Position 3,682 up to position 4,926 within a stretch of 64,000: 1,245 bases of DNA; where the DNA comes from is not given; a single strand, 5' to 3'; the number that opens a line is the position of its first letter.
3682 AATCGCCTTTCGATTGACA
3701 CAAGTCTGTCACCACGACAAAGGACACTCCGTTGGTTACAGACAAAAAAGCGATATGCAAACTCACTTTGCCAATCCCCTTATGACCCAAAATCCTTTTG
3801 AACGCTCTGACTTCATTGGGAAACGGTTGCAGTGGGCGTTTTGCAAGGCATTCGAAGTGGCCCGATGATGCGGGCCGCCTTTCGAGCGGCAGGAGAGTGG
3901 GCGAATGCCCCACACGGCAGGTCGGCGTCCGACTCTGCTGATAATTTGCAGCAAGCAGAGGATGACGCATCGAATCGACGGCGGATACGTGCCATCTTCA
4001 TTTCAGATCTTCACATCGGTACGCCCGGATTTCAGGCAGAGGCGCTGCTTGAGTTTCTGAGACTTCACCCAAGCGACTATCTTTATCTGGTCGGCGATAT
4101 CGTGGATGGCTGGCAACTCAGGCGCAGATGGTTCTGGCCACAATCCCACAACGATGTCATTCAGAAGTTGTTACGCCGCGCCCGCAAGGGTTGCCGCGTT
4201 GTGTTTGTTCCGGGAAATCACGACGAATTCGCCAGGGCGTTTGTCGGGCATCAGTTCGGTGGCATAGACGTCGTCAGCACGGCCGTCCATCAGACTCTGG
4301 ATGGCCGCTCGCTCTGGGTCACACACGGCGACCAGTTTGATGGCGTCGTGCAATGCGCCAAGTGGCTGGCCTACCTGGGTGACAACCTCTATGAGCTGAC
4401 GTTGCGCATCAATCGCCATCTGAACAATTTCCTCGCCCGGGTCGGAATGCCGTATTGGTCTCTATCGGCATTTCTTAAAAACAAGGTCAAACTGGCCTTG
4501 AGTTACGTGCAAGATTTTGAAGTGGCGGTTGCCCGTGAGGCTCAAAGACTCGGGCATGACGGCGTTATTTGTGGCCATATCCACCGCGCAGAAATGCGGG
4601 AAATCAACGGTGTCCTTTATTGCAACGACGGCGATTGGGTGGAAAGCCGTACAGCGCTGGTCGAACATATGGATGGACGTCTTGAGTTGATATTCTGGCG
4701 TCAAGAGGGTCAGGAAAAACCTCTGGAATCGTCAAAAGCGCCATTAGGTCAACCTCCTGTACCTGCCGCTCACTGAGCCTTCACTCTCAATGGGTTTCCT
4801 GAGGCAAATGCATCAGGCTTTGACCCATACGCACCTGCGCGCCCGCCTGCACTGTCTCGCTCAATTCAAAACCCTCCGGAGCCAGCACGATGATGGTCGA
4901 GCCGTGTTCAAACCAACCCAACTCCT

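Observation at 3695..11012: PlcP-like phosphoesterase, GT4 glycosyltransferase and Ugd: a candidate phosphate-sparing glycolipid (MGDG/GADG-type) remodelling cluster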

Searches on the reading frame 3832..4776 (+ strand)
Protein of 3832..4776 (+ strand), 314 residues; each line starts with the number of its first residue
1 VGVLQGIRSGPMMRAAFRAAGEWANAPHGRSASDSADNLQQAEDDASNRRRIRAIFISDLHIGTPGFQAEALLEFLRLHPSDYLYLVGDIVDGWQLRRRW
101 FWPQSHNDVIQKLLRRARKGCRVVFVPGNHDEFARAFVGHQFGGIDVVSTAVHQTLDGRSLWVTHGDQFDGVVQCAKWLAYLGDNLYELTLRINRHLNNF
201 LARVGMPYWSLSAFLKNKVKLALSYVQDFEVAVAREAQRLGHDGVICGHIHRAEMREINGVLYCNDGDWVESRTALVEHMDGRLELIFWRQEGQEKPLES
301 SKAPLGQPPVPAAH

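Call 3: search_protein_families(library=pfam, proteins=[window:3832-4776:+])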
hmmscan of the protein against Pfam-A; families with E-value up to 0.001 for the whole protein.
window:3832-4776:+ (314 aa): 2 families
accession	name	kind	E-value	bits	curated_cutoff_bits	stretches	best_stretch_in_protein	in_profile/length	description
PF12850.12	Metallophos_2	-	4.2e-13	50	27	2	232-275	98-141/154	Calcineurin-like phosphoesterase superfamily domain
PF00149.33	Metallophos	-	5.4e-13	50.2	21.5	1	53-252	2-190/191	Calcineurin-like phosphoesterase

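Call 4: search_protein_families(library=ncbifam, proteins=[window:3832-4776:+])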
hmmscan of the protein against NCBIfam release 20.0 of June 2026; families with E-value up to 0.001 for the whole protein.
window:3832-4776:+ (314 aa): 8 families
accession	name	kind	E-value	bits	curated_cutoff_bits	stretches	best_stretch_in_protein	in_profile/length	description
NF003118.0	PRK04036.1-3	equivalog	7.5e-12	45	445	1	40-135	214-323/481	DNA-directed DNA polymerase II small subunit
NF003743.0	PRK05340.1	equivalog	5.8e-10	38.8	134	1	53-259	3-206/242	UDP-2,3-diacylglucosamine diphosphatase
TIGR01854.1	lipid_A_lpxH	equivalog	8e-09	35.1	190.35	1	55-275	2-223/231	UDP-2,3-diacylglucosamine diphosphatase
NF003120.0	PRK04036.1-5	equivalog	8.2e-06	24.5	671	0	52-197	286-462/547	DNA-directed DNA polymerase II small subunit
TIGR00040.1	yfcE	subfamily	1.6e-05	25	56.25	0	234-269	99-134/158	YfcE family phosphodiesterase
TIGR03729.1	acc_ester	subfamily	0.00019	20.9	148.25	0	56-131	4-72/239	putative phosphoesterase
TIGR04123.1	P_estr_lig_assc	hypoth_equivalog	0.00033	20.1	150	0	79-137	63-114/207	ligase-associated DNA damage response endonuclease PdeM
NF006988.0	PRK09453.1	equivalog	0.00054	19.8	117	0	53-170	2-109/183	phosphodiesterase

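Call 8: search_solved_structures(query=window:3832-4776:+, max_evalue=0.01, show_alignments=1)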
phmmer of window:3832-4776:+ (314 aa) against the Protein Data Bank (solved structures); distinct sequences matched with E-value up to 0.01: 0.

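Call 13: find_homologous_proteins(query=window:3832-4776:+, max_evalue=0.00001)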
Query window:3832-4776:+ (314 aa): 8000 proteins with E <= 0.00001 among 8000 candidates; the best 120 are listed.
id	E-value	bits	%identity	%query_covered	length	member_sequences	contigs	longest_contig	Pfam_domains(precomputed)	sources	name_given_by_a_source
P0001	1.1e-213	726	100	100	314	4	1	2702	PF12850.13,PF00149.34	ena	-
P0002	3.8e-150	518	77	87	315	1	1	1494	PF12850.13,PF00149.34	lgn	-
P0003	8.0e-150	516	79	86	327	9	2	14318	PF12850.13,PF00149.34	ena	-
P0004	1.1e-148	513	77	87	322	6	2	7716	PF12850.13,PF00149.34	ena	-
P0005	1.1e-147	509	78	87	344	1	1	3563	PF12850.13,PF00149.34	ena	-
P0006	2.2e-147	508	83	80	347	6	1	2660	PF12850.13,PF00149.34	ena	-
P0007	9.2e-147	506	72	96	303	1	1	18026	PF12850.13,PF00149.34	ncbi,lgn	-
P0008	1.0e-146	506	77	91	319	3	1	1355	PF12850.13,PF00149.34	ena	-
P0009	1.1e-146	506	72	97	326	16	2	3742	PF12850.13,PF00149.34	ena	-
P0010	5.6e-146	504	73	94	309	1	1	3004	PF12850.13,PF00149.34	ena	-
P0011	1.6e-145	502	72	95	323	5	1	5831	PF12850.13,PF00149.34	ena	-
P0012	3.1e-145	501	73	94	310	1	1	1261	PF12850.13,PF00149.34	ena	-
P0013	8.9e-145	500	74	95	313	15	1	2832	PF12850.13,PF00149.34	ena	-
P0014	4.0e-144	498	74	92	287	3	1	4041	PF12850.13,PF00149.34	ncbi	-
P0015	8.8e-144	497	77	88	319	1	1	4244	PF12850.13,PF00149.34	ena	-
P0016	9.1e-144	497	70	98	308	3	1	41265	PF12850.13,PF00149.34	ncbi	-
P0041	1.9e-140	486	74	88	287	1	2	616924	PF12850.13,PF00149.34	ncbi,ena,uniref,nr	ncbi:MAG: UDP-2,3-diacylglucosamine diphosphatase [Rhodoferax sp.]|uniref:UDP-2,3-diacylglucosamine 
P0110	7.3e-138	477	69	92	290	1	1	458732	PF12850.13,PF00149.34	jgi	jgi:UDP-2,3-diacylglucosamine pyrophosphatase LpxH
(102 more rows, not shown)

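Call 14: find_encoding_contigs(protein=P0041, flank=10000, max_places=2)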
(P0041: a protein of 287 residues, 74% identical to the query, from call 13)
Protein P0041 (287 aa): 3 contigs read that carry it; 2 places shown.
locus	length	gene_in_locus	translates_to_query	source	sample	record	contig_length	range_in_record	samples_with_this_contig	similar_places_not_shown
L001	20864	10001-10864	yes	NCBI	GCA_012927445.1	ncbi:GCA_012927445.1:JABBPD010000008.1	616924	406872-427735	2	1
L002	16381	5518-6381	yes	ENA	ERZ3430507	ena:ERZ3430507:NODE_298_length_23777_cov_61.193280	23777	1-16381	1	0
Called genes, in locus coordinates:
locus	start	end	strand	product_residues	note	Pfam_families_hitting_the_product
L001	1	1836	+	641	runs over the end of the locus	PF06480:FtsH_ext, PF06068:TIP49 (weak), PF00004:AAA, PF17862:AAA_lid_3, PF01434:Peptidase_M41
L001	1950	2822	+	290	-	PF00809:Pterin_bind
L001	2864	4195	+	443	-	PF02878:PGM_PMM_I, PF02879:PGM_PMM_II, PF02880:PGM_PMM_III, PF00408:PGM_PMM_IV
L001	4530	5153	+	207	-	PF00440:TetR_N, PF08359:TetR_C_4 (weak), PF16925:TetR_C_13, PF17932:TetR_C_24 (weak)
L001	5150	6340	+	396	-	PF25917:BSH_RND (faint), PF25989:YknX_C (weak)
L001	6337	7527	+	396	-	PF12704:MacB_PCD, PF02687:FtsX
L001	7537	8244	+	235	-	PF13191:AAA_16 (faint), PF00005:ABC_tran, PF02463:SMC_N (faint), PF13304:AAA_21 (faint)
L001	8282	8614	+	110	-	-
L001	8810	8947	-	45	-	-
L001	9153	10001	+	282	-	PF13444:Acetyltransf_5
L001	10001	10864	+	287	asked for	PF00149:Metallophos, PF12850:Metallophos_2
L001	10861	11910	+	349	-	PF13439:Glyco_transf_4, PF00534:Glycos_transf_1, PF13692:Glyco_trans_1_4, PF20706:GT4-conflict (weak)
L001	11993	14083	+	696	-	PF13089:PP_kinase_N, PF02503:PP_kinase, PF17941:PP_kinase_C_1, PF13091:PLDc_2 (faint), PF13090:PP_kinase_C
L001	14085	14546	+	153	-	PF00300:His_Phos_1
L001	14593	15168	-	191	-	-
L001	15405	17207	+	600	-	PF00563:EAL, PF00990:GGDEF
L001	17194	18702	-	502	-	PF02541:Ppx-GppA, PF21447:Ppx-GppA_III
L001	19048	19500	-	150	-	PF07452:CHRD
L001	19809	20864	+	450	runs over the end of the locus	PF00501:AMP-binding, PF14535:AMP-binding_C_2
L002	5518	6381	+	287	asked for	PF00149:Metallophos, PF12850:Metallophos_2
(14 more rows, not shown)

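Call 15: find_encoding_contigs(protein=P0110, flank=10000, max_places=2)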
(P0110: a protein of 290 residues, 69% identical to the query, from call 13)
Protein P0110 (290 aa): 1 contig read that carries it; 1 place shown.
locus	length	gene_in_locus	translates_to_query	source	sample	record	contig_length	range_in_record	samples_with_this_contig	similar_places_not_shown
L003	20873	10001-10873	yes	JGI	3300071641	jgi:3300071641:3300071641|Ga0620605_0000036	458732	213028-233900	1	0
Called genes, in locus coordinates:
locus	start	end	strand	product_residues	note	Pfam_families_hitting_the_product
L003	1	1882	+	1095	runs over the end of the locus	PF25596:CPSase_L_D1, PF02786:CPSase_L_D2, PF02655:ATP-grasp_3 (faint), PF02787:CPSase_L_D3, PF25596:CPSase_L_D1, PF02222:ATP-grasp, PF02786:CPSase_L_D2, PF02142:MGS, +3 more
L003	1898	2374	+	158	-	PF03449:GreA_GreB_N, PF01272:GreA_GreB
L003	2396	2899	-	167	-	PF01985:CRS1_YhbY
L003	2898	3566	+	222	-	PF01728:FtsJ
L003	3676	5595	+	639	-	PF06480:FtsH_ext, PF06068:TIP49 (weak), PF00004:AAA, PF17862:AAA_lid_3, PF01434:Peptidase_M41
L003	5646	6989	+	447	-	PF02878:PGM_PMM_I, PF02879:PGM_PMM_II, PF02880:PGM_PMM_III, PF00408:PGM_PMM_IV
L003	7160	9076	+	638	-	PF05787:PhoX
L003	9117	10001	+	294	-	PF13444:Acetyltransf_5, PF21926:FeeM (faint)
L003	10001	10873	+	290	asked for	PF00149:Metallophos, PF12850:Metallophos_2 (weak)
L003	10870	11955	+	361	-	PF13439:Glyco_transf_4, PF13579:Glyco_trans_4_4 (weak), PF00534:Glycos_transf_1, PF13692:Glyco_trans_1_4, PF20706:GT4-conflict (weak)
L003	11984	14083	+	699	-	PF13089:PP_kinase_N, PF02503:PP_kinase, PF17941:PP_kinase_C_1, PF13091:PLDc_2 (weak), PF13090:PP_kinase_C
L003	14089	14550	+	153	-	PF00300:His_Phos_1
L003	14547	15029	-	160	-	-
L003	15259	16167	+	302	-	PF16811:TAtT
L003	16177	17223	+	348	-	PF03480:DctP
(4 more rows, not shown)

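Call 19: find_encoding_contigs(protein=P0003, flank=10000, max_places=2)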
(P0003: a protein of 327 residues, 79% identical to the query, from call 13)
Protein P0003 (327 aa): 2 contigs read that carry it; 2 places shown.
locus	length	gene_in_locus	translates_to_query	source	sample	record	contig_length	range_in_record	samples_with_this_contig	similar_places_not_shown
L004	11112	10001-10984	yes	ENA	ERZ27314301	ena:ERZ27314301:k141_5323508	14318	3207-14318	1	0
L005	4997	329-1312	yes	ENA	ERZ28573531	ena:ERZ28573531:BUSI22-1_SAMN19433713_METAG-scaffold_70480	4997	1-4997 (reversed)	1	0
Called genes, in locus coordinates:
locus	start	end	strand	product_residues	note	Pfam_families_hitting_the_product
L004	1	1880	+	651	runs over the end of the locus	PF13623:SurA_N_2, PF13624:SurA_N_3, PF13145:Rotamase_2, PF13616:Rotamase_3, PF00639:Rotamase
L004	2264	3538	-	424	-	PF02515:CoA_transf_3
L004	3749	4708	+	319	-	PF03401:TctC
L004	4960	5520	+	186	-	PF07331:TctB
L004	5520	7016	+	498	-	PF01970:TctA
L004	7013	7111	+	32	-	-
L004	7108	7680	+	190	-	PF04471:Mrr_cat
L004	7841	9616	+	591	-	PF00501:AMP-binding, PF23562:AMP-binding_C_3 (weak)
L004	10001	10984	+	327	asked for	PF00149:Metallophos, PF12850:Metallophos_2 (faint)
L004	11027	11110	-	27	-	?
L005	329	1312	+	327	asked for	PF00149:Metallophos, PF12850:Metallophos_2 (faint)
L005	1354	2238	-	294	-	PF02666:PS_Dcarbxylase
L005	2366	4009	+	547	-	PF00202:Aminotran_3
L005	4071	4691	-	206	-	-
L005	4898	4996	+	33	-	?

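Call 20: find_encoding_contigs(protein=P0007, flank=10000, max_places=2)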
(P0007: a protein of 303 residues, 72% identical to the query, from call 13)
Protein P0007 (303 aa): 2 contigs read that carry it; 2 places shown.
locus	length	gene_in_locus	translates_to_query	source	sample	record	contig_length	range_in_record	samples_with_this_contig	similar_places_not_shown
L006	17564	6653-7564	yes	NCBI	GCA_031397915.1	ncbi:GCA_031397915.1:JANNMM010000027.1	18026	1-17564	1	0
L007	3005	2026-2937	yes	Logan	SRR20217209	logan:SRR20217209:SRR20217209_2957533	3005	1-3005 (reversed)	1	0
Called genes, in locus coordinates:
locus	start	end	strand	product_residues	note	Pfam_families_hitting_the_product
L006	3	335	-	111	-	?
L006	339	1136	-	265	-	PF00106:adh_short, PF23441:SDR (weak), PF13561:adh_short_C2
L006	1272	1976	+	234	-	-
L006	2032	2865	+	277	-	-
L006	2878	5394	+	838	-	PF00069:Pkinase, PF07714:PK_Tyr_Ser-Thr, PF03109:ABC1 (faint)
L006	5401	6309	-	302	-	PF00211:Guanylate_cyc, PF16697:Yop-YscD_cpl (weak), PF00498:FHA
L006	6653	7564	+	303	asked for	PF00149:Metallophos, PF12850:Metallophos_2 (weak)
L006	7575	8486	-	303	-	PF02666:PS_Dcarbxylase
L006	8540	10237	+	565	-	PF00202:Aminotran_3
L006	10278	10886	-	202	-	-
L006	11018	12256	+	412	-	PF13439:Glyco_transf_4, PF13579:Glyco_trans_4_4, PF20706:GT4-conflict (faint), PF00534:Glycos_transf_1, PF13692:Glyco_trans_1_4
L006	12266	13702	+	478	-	PF03721:UDPG_MGDP_dh_N, PF00984:UDPG_MGDP_dh, PF03720:UDPG_MGDP_dh_C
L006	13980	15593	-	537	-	PF01019:G_glu_transpept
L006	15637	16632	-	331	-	PF03401:TctC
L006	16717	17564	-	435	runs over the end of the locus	?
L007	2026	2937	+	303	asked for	PF00149:Metallophos, PF12850:Metallophos_2 (weak)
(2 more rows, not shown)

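Call 21: find_encoding_contigs(protein=P0016, flank=10000, max_places=2)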
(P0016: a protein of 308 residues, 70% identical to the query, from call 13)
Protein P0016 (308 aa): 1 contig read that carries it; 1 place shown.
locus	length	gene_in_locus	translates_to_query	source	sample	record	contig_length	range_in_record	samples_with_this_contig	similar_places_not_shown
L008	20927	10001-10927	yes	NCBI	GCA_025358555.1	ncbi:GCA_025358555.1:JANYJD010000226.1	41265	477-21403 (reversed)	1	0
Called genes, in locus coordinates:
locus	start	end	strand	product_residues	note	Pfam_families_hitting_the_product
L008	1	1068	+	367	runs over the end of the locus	PF11231:DUF3034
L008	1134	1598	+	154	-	PF01152:Bac_globin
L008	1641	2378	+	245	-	-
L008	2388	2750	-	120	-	PF00034:Cytochrom_C, PF13442:Cytochrome_CBB3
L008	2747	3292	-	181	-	PF00903:Glyoxalase, PF13669:Glyoxalase_4 (weak)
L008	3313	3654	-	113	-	PF13467:RHH_4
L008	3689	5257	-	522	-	PF00732:GMC_oxred_N, PF05199:GMC_oxred_C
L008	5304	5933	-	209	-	-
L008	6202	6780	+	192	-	-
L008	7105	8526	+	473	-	PF13449:Phytase-like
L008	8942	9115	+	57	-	-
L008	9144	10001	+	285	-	PF13444:Acetyltransf_5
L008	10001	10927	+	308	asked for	PF00149:Metallophos, PF12850:Metallophos_2 (faint)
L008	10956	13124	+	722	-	PF13089:PP_kinase_N, PF02503:PP_kinase, PF17941:PP_kinase_C_1, PF13091:PLDc_2 (faint), PF13090:PP_kinase_C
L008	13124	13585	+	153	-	PF00300:His_Phos_1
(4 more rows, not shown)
